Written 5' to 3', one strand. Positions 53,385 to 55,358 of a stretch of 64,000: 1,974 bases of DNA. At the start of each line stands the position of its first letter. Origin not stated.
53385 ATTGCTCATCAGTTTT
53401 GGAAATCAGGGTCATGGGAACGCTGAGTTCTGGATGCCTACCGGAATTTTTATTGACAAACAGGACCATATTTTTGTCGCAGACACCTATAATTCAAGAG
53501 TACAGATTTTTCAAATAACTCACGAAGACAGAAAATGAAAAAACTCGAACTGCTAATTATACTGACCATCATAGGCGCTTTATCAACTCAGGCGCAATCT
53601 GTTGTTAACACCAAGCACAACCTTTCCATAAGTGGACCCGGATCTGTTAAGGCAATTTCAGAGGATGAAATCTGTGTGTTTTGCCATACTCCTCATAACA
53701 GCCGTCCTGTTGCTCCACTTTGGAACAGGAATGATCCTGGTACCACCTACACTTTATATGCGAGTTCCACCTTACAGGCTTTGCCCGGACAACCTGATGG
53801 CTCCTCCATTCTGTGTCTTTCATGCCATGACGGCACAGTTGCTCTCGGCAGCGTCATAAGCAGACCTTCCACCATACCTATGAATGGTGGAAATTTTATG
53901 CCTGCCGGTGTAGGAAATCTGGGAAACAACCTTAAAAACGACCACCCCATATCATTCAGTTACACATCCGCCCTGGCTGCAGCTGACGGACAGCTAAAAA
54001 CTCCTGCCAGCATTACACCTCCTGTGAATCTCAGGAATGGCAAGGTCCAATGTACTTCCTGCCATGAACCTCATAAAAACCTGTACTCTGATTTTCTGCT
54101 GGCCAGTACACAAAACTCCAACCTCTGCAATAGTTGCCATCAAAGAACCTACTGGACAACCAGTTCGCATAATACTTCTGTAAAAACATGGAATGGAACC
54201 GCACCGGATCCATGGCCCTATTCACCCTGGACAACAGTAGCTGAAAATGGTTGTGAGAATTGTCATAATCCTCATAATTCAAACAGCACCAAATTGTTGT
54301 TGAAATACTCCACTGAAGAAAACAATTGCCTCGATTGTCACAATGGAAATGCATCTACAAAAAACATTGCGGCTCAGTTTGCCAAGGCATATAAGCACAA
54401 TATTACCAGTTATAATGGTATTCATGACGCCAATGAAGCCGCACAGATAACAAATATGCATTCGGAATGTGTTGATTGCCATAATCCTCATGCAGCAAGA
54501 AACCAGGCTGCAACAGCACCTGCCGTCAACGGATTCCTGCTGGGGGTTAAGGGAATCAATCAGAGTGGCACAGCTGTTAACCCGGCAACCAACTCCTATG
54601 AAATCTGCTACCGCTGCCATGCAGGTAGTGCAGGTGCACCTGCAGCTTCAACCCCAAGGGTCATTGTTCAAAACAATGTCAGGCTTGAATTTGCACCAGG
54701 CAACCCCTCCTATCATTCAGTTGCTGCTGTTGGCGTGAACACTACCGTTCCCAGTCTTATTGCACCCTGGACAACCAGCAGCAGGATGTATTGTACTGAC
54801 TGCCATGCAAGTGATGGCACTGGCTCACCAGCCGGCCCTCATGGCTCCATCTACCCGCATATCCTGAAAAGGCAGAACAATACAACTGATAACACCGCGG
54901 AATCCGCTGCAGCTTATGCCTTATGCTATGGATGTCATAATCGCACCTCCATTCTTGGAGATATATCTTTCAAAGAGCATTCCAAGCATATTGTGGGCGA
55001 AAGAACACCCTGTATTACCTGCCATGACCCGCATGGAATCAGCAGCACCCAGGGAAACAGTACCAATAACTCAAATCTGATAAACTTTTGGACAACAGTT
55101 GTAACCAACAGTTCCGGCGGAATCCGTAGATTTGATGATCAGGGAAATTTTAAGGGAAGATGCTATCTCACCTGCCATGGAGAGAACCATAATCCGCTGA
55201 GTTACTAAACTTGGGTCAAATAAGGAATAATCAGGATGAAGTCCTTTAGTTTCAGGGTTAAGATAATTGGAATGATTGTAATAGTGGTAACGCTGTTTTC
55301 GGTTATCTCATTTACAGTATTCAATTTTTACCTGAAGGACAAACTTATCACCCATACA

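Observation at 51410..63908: Second cytochrome cluster with TPR, NHL propellers, OM barrel and its own sigma-54 two-component system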

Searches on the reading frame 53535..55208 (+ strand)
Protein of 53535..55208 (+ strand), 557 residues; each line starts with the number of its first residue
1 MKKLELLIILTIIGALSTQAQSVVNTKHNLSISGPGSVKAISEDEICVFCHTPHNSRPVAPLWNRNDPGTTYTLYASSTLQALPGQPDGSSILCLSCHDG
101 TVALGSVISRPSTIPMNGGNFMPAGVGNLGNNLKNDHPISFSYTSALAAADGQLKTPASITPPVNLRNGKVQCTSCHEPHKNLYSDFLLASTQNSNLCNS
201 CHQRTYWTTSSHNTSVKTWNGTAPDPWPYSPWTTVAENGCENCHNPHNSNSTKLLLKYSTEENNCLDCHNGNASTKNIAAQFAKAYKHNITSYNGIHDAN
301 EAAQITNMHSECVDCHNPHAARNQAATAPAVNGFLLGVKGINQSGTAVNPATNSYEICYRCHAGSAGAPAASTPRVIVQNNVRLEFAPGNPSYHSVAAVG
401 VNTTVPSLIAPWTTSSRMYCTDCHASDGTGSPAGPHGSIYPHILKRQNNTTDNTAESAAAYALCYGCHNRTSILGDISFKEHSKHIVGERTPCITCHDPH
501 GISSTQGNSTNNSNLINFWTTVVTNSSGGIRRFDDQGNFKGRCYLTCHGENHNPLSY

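Call 4: search_protein_families(library=pfam, proteins=[window:53535-55208:+], max_evalue=0.01)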
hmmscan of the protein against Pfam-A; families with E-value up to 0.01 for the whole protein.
window:53535-55208:+ (557 aa): 8 families
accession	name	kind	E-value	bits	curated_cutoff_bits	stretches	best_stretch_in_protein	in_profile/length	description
PF09699.15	Paired_CXXCH_1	-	3.5e-32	110.3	20.6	4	235-272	4-39/41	Doubled CXXCH motif (Paired_CXXCH_1)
PF22113.1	Mtrc-MtrF_II-IV_dom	-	7.2e-12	45.6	30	2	234-366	3-131/176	Outer membrane cytochrome MtrC/MtrF-like, domains II/IV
PF14537.11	Cytochrom_c3_2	-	1.1e-11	45.4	25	1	163-203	50-79/79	Cytochrome c3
PF14522.11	Cytochrome_C7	-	1.8e-11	44.1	24.8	0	194-270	12-67/67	Cytochrome c7 and related cytochrome c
PF13435.11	Cytochrome_C554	-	1.1e-05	26.7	20.8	0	265-327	2-66/84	Cytochrome c554 and c-prime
PF03264.19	Cytochrom_NNT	-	8.9e-05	22.7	24.1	0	454-505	29-80/174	NapC/NirT cytochrome c family, N-terminal region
PF22678.1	Cytochrom_c_NrfB-like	-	0.00026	21.9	27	0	420-504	1-72/89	Cytochrome c-type protein NrfB-like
PF02085.21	Cytochrom_CIII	-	0.0069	17.1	22.9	0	239-324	32-90/101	Class III cytochrome C family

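Call 5: search_protein_families(library=ncbifam, proteins=[window:53535-55208:+], max_evalue=0.01)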
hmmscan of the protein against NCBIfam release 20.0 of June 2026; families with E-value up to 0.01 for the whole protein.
window:53535-55208:+ (557 aa): 6 families
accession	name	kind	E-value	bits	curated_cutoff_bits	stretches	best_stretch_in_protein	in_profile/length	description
TIGR01905.1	paired_CXXCH_1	subfamily_domain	5.4e-21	74.2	25.2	2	235-271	4-38/41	doubled CXXCH domain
TIGR03508.1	decahem_SO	subfamily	1.9e-15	57.1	192.2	2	166-298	139-253/258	DmsE family decaheme c-type cytochrome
NF041028.1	decahem_GSU2203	exception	9.9e-10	38.1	325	2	170-271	125-209/317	GSU2203 family decaheme c-type cytochrome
NF008659.0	PRK11659.1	equivalog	3.7e-07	30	184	0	236-281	134-179/188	cytochrome c nitrite reductase pentaheme subunit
TIGR03146.1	cyt_nit_nrfB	equivalog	0.00084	19.6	166.6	0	263-363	12-92/145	cytochrome c nitrite reductase pentaheme subunit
NF049875.1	NetB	exception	0.0045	16.8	380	1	261-327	137-207/211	Nrf-like electron transfer protein NetB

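Call 8: search_solved_structures(query=window:53535-55208:+, max_evalue=1, show_alignments=3)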
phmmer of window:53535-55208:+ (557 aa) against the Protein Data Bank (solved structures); distinct sequences matched with E-value up to 1: 2.
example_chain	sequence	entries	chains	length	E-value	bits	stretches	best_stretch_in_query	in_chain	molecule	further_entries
7tfs_A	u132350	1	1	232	7.4e-39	137.1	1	6-204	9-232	Cytochrome c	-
9yuq_N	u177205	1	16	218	5.9e-26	94.5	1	2-203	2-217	Putative multiheme cytochrome c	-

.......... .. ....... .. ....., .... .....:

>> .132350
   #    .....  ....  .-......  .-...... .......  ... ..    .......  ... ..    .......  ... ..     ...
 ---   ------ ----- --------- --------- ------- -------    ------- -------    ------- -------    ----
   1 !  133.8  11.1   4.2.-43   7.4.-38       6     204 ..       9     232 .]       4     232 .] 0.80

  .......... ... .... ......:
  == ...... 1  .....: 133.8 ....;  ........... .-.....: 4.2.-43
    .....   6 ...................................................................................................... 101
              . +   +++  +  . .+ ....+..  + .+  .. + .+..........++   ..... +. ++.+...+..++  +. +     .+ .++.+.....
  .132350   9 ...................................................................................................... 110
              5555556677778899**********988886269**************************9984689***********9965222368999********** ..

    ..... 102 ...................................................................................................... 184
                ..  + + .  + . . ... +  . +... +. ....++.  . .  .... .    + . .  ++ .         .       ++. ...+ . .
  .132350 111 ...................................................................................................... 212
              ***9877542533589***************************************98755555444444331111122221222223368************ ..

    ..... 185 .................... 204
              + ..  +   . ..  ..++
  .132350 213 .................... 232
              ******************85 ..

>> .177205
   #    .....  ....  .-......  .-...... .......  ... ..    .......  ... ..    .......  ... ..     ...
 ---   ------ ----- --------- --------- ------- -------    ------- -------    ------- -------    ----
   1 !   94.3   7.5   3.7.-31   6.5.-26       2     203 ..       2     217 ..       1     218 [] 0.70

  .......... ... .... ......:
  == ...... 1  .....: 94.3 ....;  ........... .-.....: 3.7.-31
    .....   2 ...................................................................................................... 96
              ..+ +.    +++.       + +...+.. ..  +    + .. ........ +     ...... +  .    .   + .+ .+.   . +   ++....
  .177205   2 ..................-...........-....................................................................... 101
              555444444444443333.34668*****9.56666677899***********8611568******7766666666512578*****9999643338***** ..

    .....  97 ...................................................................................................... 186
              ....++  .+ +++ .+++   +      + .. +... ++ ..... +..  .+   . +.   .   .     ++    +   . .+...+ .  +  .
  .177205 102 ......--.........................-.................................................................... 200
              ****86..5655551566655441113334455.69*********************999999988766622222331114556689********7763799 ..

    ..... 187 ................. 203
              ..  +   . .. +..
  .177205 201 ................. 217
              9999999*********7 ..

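Call 52: find_homologous_proteins(query=window:53535-55208:+, max_evalue=1e-10)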
Query window:53535-55208:+ (557 aa): 7963 proteins with E <= 1e-10 among 8000 candidates; the best 120 are listed.
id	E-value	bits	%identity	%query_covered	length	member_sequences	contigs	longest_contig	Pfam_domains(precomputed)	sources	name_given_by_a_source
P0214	0.0e+0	1255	96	100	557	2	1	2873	PF09699.16,PF14537.12,PF14522.12,PF22113.2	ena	-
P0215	0.0e+0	1080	81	100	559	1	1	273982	PF09699.16,PF14537.12,PF14522.12,PF22113.2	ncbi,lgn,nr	ncbi:MAG: hypothetical protein HXX13_06415 [Bacteroidetes bacterium]|nr:hypothetical protein [Bacter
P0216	0.0e+0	1064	79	100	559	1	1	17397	PF09699.16,PF14537.12,PF13435.12,PF14522.12,PF22113.2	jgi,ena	-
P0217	0.0e+0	1048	79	100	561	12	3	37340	PF09699.16,PF14537.12,PF13435.12,PF14522.12,PF22113.2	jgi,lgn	jgi:predicted CXXCH cytochrome family protein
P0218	0.0e+0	1046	77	100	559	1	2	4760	PF09699.16,PF14537.12,PF22678.2,PF14522.12,PF22113.2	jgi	-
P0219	0.0e+0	1042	78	100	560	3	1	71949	PF09699.16,PF14537.12,PF14522.12,PF22113.2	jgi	-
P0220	0.0e+0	1041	81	97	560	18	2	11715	PF09699.16,PF14537.12,PF13435.12,PF14522.12,PF22113.2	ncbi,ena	-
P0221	0.0e+0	1039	81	97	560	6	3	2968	PF09699.16,PF14537.12,PF13435.12,PF14522.12,PF22113.2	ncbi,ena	-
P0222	0.0e+0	1034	81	97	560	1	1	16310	PF09699.16,PF14537.12,PF13435.12,PF14522.12,PF22113.2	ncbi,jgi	jgi:predicted CXXCH cytochrome family protein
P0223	0.0e+0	1025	78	100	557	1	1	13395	PF09699.16,PF14537.12,PF14522.12,PF22113.2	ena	-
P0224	0.0e+0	1020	76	100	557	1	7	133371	PF09699.16,PF14537.12,PF13435.12,PF14522.12,PF22113.2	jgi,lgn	-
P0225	0.0e+0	1017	78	97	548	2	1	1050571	PF09699.16,PF14537.12,PF13435.12,PF14522.12,PF22113.2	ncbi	-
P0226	0.0e+0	1013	79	97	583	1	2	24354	PF09699.16,PF14537.12,PF14522.12,PF22113.2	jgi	jgi:predicted CXXCH cytochrome family protein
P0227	2.8e-297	1005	78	97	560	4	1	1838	PF09699.16,PF14537.12,PF22678.2,PF14522.12,PF22113.2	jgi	-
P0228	3.0e-296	1002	75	100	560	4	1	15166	PF09699.16,PF14537.12,PF14522.12,PF22113.2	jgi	jgi:predicted CXXCH cytochrome family protein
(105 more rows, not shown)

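Call 69: predict_structure(alignment_id=A2)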
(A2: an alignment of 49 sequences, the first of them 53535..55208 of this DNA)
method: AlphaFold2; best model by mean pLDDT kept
length: 557 residues; sequences in the alignment: 49
mean_pLDDT: 38.8   pTM: 0.26
mean pLDDT of the five models: 38.8, 38.8, 36.3, 35.5, 33.9
residues with pLDDT >= 90: 0; 70-90: 26; 50-70: 102; < 50: 429
segments of 3 or more residues with pLDDT < 50: 18-143, 162-167, 169-198, 207-336, 343-346, 358-452, 459-464, 466-468, 499-517
pLDDT, mean of each block of 10 residues (from residue 1): 84 59 24 26 23 26 29 26 25 24 27 33 29 29 50 60 47 28 25 40 51 39 38 42 29 24 27 28 28 34 35 27 35 47 51 50 38 30 25 26 33 36 31 26 30 49 49 66 72 55 32 44 67 55 65 57
secondary structure, 60 per line:
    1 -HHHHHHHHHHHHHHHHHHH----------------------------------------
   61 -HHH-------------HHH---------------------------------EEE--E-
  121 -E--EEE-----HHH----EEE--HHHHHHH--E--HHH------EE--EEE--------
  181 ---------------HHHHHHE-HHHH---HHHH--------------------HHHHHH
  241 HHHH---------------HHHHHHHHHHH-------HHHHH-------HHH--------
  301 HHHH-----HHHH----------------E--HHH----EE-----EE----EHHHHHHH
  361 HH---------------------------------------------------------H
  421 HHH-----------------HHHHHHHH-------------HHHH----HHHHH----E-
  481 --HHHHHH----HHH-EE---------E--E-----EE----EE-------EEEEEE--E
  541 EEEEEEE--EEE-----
elements in order: H2-20 E114-116 E125-127 E140-142 H145-151 E170-172 H196-201 H204-207 H211-214 H235-244 H260-270 H278-282 H301-304 H310-313 H354-362 H420-423 H441-448 H462-465 H470-474 H483-488 E532-537 E540-547 E550-552

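Call 75: search_solved_structures(query=A2, max_evalue=1, show_alignments=0)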
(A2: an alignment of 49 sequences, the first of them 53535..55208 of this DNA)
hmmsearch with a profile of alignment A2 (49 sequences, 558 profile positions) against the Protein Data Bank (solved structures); distinct sequences matched with E-value up to 1: 10.
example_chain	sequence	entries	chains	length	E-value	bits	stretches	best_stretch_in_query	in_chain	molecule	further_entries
7tfs_A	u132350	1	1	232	5.9e-44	153.8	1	7-205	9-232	Cytochrome c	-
9yuq_N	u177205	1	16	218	3e-32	115.1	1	6-205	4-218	Putative multiheme cytochrome c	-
6i5b_A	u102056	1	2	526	0.0022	19.8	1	232-327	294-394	Uncharacterized protein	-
7big_A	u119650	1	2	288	0.041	15.6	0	60-103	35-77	v13WRAP-T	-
7bif_A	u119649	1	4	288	0.042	15.6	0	62-105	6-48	v22WRAP-T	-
2ymu_A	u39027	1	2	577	0.045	15.5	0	61-104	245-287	WD-40 REPEAT PROTEIN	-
7bie_A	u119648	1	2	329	0.045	15.5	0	60-105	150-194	nvWRAP-T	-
7bid_A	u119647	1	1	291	0.046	15.5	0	61-105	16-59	v31WRAP-T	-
9jqa_C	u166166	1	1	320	0.41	12.3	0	389-440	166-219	Fructose dehydrogenase cytochrome subunit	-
5ze8_A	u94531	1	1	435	0.81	11.4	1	194-271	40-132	cytochrome c552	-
